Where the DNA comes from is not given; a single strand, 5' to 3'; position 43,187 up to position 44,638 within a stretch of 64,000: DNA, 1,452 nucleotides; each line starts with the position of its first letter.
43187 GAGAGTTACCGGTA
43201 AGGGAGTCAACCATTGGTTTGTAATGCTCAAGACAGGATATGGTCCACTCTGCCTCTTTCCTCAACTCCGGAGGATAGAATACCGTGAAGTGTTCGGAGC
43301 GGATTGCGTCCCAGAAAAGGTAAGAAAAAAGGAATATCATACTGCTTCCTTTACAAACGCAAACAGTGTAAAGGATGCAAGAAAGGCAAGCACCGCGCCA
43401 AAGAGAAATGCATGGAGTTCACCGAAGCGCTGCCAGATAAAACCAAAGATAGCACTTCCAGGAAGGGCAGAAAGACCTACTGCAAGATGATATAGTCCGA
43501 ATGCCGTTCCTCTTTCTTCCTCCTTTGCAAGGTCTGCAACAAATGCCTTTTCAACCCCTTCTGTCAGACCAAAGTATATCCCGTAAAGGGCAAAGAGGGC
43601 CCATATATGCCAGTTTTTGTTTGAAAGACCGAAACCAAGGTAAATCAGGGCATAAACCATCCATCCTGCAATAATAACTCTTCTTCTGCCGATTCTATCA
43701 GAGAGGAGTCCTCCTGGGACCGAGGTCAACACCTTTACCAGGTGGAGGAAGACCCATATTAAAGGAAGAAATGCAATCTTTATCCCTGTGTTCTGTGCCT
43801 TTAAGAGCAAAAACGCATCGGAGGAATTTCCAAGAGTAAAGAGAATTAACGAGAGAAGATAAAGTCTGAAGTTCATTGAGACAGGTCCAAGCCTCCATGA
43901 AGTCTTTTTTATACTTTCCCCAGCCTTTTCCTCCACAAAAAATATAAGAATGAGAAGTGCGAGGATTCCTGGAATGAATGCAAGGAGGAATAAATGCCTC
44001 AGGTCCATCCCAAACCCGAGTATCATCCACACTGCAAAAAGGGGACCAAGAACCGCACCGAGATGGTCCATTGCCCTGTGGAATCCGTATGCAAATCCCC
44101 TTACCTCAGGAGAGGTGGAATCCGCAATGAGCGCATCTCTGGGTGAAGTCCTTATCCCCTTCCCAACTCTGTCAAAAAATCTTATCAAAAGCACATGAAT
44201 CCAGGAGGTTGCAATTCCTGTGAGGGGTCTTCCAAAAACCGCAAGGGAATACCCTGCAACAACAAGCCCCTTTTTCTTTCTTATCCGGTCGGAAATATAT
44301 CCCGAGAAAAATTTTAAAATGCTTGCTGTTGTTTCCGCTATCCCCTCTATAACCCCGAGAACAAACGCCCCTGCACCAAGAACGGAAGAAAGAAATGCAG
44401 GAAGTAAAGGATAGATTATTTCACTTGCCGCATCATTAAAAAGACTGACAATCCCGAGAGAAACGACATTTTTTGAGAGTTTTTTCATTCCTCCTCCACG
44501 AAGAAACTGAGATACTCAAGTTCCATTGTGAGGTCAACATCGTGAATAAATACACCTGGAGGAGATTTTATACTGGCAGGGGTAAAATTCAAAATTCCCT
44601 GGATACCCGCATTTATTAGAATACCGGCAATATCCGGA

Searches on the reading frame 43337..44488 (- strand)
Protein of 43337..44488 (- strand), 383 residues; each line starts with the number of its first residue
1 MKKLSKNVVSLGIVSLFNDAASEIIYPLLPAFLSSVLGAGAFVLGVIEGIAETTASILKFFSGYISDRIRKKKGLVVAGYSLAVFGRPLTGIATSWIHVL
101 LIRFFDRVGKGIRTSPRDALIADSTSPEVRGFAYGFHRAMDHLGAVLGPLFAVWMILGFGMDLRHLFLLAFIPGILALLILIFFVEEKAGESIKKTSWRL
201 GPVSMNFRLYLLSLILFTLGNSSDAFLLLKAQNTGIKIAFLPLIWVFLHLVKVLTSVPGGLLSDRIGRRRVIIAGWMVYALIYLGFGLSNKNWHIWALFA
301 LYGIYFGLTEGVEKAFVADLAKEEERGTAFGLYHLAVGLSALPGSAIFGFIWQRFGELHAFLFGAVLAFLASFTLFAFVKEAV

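Call 23: search_protein_families(library=ncbifam, proteins=[window:43337-44488:-], max_evalue=0.001)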
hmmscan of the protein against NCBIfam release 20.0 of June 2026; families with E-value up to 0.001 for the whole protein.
window:43337-44488:- (383 aa): 29 families (the best 25 are shown)
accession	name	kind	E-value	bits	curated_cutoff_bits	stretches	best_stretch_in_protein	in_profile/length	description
TIGR00880.1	2_A_01_02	superfamily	1.6e-23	83.4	131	2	250-381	9-140/141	multidrug resistance protein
TIGR00895.1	2A0115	subfamily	1.4e-16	60.4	418.55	2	57-188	67-195/398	aromatic acid/H+ symport family MFS transporter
NF012174.0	tet_MFS_A_B_C_D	equivalog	3.7e-14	52.4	475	2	250-381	51-180/382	Tet(A)/Tet(B)/Tet(C) family tetracycline efflux MFS transporter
TIGR00881.1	2A0104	subfamily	4.3e-14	52.3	407.75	2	256-381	47-173/379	phosphoglycerate transporter protein PgtP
NF008650.1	PRK11646.1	equivalog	1.1e-13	51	469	2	24-156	28-159/400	multidrug efflux MFS transporter MdtH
NF012177.1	tet_MFS_42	exception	6.1e-12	45.5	850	2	41-190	35-181/411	tetracycline efflux MFS transporter Tet(42)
TIGR00893.1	2A0114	subfamily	9.7e-12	44.5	395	1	253-381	43-171/399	D-galactonate transporter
TIGR00899.1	2A0120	subfamily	2.8e-11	43.1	522.3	1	19-376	10-371/375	sugar efflux transporter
NF053757.1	BclibactTpBcbE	equivalog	2.3e-10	39.9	600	0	82-188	289-392/394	bacillibactin exporter BcbE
NF049980.1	SfMCT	equivalog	1.3e-09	37.3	320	1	246-381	44-179/378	L-lactate MFS transporter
TIGR00900.1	2A0121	subfamily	1.6e-09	37.6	319.6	1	226-380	24-178/364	H+ Antiporter protein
NF008586.0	PRK11551.1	equivalog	3e-09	36.4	410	2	60-189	68-194/406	3-(3-hydroxy-phenyl)propionate transporter MhpT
NF045684.1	tet_MFS_65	exception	3.1e-09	36.5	800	1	250-369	46-163/383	tetracycline efflux MFS transporter Tet(65)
TIGR00883.1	2A0106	subfamily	3.1e-09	36.4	443.45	1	246-358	268-385/400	metabolite/H+ symporter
NF012191.0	tet_MFS_C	exception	5.3e-09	35.5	850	1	249-370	53-172/396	tetracycline efflux MFS transporter Tet(C)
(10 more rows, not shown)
